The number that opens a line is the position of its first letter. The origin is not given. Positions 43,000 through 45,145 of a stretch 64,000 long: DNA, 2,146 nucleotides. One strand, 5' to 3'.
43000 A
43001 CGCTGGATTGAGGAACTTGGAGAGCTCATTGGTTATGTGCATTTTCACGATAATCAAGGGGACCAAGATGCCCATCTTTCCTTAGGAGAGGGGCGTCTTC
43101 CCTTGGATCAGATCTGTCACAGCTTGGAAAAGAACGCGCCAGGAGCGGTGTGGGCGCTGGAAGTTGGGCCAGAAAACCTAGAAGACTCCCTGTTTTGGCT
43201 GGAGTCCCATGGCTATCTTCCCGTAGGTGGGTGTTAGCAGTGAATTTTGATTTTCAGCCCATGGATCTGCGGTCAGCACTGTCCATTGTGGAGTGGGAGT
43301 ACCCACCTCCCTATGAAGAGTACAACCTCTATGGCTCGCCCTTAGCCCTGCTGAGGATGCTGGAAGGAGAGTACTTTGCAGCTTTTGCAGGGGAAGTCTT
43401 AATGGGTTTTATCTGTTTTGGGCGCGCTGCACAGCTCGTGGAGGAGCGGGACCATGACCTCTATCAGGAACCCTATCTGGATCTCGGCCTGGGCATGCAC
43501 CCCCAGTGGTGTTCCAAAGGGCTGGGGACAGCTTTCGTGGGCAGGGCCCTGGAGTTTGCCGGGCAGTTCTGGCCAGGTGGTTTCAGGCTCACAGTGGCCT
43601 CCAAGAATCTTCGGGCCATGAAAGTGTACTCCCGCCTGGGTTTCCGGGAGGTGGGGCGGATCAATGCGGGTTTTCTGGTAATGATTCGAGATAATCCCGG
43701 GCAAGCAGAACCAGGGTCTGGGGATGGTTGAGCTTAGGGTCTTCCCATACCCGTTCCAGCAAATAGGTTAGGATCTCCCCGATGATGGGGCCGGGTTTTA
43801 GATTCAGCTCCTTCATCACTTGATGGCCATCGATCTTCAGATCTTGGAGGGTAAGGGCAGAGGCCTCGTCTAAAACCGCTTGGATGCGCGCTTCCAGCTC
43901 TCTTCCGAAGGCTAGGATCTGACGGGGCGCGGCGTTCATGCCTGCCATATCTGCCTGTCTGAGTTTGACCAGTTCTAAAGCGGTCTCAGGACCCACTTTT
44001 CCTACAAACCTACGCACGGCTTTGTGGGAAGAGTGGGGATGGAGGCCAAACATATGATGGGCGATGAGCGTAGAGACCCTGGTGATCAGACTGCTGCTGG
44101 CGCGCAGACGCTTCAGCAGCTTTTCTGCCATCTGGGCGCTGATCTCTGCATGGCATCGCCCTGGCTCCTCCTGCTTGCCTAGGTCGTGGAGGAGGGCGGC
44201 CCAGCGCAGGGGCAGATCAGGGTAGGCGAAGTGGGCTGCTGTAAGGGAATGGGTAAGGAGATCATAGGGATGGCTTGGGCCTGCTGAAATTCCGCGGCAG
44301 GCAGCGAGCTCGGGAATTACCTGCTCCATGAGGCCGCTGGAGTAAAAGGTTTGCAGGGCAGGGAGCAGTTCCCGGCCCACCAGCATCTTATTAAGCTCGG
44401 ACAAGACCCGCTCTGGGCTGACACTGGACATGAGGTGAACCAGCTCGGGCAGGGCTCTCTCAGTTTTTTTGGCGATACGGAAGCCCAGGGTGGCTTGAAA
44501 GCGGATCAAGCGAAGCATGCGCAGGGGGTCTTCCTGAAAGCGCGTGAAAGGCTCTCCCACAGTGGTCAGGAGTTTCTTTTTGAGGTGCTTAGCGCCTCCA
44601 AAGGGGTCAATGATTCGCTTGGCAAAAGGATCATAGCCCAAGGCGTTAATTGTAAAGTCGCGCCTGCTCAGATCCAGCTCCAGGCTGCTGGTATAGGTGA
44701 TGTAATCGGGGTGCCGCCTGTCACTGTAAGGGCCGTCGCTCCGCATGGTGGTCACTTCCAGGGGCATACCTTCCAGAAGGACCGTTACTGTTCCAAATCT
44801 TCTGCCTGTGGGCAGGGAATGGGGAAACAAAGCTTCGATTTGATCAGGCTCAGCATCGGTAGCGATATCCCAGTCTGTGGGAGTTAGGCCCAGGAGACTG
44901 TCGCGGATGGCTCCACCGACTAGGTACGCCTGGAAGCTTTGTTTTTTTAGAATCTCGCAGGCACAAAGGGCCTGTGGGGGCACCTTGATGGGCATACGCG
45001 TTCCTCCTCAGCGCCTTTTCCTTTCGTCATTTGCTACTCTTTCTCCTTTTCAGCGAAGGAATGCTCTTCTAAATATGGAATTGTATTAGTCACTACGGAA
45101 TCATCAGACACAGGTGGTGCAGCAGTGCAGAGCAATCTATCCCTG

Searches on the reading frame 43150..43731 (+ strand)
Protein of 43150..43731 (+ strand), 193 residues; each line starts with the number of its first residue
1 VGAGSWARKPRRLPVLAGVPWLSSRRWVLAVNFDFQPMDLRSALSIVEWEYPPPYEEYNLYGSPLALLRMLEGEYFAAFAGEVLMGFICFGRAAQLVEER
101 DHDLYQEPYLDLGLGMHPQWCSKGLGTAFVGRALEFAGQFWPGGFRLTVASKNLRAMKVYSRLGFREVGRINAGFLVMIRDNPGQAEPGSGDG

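Call 3: search_protein_families(library=pfam, proteins=[window:43150-43731:+], max_evalue=0.01)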
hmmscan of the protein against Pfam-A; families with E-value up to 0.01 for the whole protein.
window:43150-43731:+ (193 aa): 4 families
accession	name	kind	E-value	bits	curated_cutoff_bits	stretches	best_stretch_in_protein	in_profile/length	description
PF00583.31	Acetyltransf_1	-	6.2e-09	36.6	20.7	1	46-165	4-116/116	Acetyltransferase (GNAT) family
PF13508.13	Acetyltransf_7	-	0.00025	21.8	27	1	75-167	5-84/84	Acetyltransferase (GNAT) domain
PF13673.13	Acetyltransf_10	-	0.00026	21.4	23.6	1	75-170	31-112/128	Acetyltransferase (GNAT) domain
PF13302.13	Acetyltransf_3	-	0.00059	21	25.4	1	99-166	80-138/138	Acetyltransferase (GNAT) domain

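Call 4: search_protein_families(library=ncbifam, proteins=[window:43150-43731:+], max_evalue=0.01)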
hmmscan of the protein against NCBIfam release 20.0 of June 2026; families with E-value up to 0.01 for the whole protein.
window:43150-43731:+ (193 aa): 0 families

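Call 26: search_protein_families(library=padloc, proteins=[window:43240-43731:+], max_evalue=0.01)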
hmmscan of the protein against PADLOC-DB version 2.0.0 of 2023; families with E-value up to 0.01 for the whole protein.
window:43240-43731:+ (163 aa): 0 families

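Call 41: search_solved_structures(query=window:43240-43731:+, max_evalue=0.01, show_alignments=1)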
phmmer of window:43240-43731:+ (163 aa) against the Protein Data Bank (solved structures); distinct sequences matched with E-value up to 0.01: 3.
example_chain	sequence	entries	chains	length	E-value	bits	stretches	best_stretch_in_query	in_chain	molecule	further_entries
2ge3_A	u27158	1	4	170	2.7e-06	30.6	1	81-142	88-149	probable acetyltransferase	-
1wwz_A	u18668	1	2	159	0.00089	22.3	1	88-143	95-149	hypothetical protein PH1933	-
2vi7_A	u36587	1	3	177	0.0016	21.5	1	81-141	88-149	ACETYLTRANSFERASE PA1377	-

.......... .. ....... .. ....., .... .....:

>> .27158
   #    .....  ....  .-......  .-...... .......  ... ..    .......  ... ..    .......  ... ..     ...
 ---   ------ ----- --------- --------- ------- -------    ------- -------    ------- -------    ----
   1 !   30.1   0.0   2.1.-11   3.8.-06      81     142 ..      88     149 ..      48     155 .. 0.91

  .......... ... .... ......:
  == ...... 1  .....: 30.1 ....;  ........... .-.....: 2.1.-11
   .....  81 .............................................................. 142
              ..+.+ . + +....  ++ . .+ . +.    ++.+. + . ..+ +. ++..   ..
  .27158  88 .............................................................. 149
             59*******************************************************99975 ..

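Call 45: find_related_loci(query=A4, collection=metagenome_contigs, flank=6000)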
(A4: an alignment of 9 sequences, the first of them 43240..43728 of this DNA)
Query A4 (163 aa) in metagenome_contigs; peptide patterns used: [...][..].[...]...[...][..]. (x = any residue, [..] = any of these).
181 stretches matched a pattern; 82 encode a relative of the query (tblastn E <= 1e-3); the best 80 are kept; 80 distinct loci.
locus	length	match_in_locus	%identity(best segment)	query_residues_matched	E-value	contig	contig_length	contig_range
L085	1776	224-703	55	1-152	2e-55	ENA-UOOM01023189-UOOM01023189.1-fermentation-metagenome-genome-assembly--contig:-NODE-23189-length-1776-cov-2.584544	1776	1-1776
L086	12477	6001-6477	55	1-152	3e-52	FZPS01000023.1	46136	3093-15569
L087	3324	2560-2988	56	1-141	7e-52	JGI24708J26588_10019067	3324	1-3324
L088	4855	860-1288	56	1-141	7e-52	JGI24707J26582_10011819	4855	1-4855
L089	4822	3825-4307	53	1-153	6e-50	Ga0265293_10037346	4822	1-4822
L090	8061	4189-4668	54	3-154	1e-49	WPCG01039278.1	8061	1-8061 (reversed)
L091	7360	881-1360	54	3-154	1e-49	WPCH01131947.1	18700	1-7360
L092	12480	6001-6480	55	1-152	3e-49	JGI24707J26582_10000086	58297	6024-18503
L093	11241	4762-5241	55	1-152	3e-49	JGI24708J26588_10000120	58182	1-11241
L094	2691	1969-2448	53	1-152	3e-49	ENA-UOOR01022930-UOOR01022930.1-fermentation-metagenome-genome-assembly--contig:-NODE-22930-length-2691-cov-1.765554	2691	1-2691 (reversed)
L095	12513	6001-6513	50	1-163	6e-49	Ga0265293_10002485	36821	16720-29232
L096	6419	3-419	58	5-141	2e-48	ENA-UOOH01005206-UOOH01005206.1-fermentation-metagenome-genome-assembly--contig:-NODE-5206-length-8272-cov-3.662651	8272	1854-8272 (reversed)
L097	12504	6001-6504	54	1-160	3e-48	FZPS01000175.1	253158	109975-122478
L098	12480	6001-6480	55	1-152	5e-47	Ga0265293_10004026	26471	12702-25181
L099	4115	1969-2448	44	13-160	3e-34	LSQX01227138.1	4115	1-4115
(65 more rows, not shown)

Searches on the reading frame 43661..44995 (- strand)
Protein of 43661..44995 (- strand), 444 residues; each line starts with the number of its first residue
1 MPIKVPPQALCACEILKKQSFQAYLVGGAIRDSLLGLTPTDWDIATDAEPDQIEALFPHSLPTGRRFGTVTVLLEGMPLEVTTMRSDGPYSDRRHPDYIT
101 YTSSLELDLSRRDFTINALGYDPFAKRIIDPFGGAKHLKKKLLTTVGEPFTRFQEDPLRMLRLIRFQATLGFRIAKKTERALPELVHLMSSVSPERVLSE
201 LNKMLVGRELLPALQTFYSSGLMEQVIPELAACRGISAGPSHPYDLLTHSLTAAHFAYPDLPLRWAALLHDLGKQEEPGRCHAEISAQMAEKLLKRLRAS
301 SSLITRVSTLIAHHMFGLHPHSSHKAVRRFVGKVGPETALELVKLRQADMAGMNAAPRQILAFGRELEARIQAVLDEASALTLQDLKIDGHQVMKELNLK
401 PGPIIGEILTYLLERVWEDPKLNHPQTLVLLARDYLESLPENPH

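Call 3: search_protein_families(library=pfam, proteins=[window:43661-44995:-], max_evalue=0.01)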
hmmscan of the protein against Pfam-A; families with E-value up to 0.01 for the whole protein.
window:43661-44995:- (444 aa): 4 families
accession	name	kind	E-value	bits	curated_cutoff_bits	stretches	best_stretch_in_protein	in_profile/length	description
PF01743.26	PolyA_pol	-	1.6e-36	125.9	23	1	23-143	1-125/126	Poly A polymerase head domain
PF12627.12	PolyA_pol_RNAbd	-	5.4e-15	55.4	22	1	171-232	1-62/64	Probable RNA and SrmB- binding site of polymerase A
PF13735.12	tRNA_NucTran2_2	-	8.5e-10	39.2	27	1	282-428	16-145/149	tRNA nucleotidyltransferase domain 2 putative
PF01966.28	HD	-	2.2e-08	34.8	22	1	247-349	2-111/116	HD domain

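Call 4: search_protein_families(library=ncbifam, proteins=[window:43661-44995:-], max_evalue=0.01)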
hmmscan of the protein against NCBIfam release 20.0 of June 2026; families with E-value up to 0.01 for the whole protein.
window:43661-44995:- (444 aa): 13 families
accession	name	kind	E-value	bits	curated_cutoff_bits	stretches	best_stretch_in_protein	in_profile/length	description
NF009814.0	PRK13299.1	equivalog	7.4e-81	272.2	290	2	8-231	8-229/396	CCA tRNA nucleotidyltransferase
TIGR02692.1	tRNA_CCA_actino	equivalog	2e-77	260.8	438.8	1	14-424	21-454/466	CCA tRNA nucleotidyltransferase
TIGR01942.1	pcnB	subfamily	8.1e-58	196.2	305.65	1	8-232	17-243/425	polynucleotide adenylyltransferase PcnB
NF008137.0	PRK10885.1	equivalog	4.8e-38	131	451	1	22-393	2-388/409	multifunctional CCA addition/repair protein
NF008634.1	PRK11623.1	equivalog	1.3e-35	122.8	702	1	9-223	49-276/469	polynucleotide adenylyltransferase PcnB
NF009813.0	PRK13298.1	equivalog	5.7e-26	91.4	606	1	22-274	2-260/417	tRNA CCA-pyrophosphorylase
NF009812.0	PRK13297.1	equivalog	1.6e-22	80.1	624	1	20-236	11-225/364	tRNA CCA-pyrophosphorylase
NF041569.1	A-tRNAntase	equivalog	1.7e-21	76.2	1440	1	22-231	481-696/880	A-adding tRNA nucleotidyltransferase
NF009811.0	PRK13296.1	equivalog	3e-17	62.5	469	1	23-186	3-164/360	CCA tRNA nucleotidyltransferase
NF002895.0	PRK03381.1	equivalog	3.5e-11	41.9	631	1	154-316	328-497/782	[protein-PII] uridylyltransferase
NF001265.0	PRK00227.1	equivalog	4.1e-08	31.9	799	1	155-315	289-455/693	[protein-PII] uridylyltransferase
TIGR01693.1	UTase_glnD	equivalog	2.6e-06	26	519.4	1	264-315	469-518/850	[protein-PII] uridylyltransferase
TIGR00277.1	HDIG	domain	7.9e-06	25.7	27.6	1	263-297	30-72/84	HDIG domain-containing metalloprotein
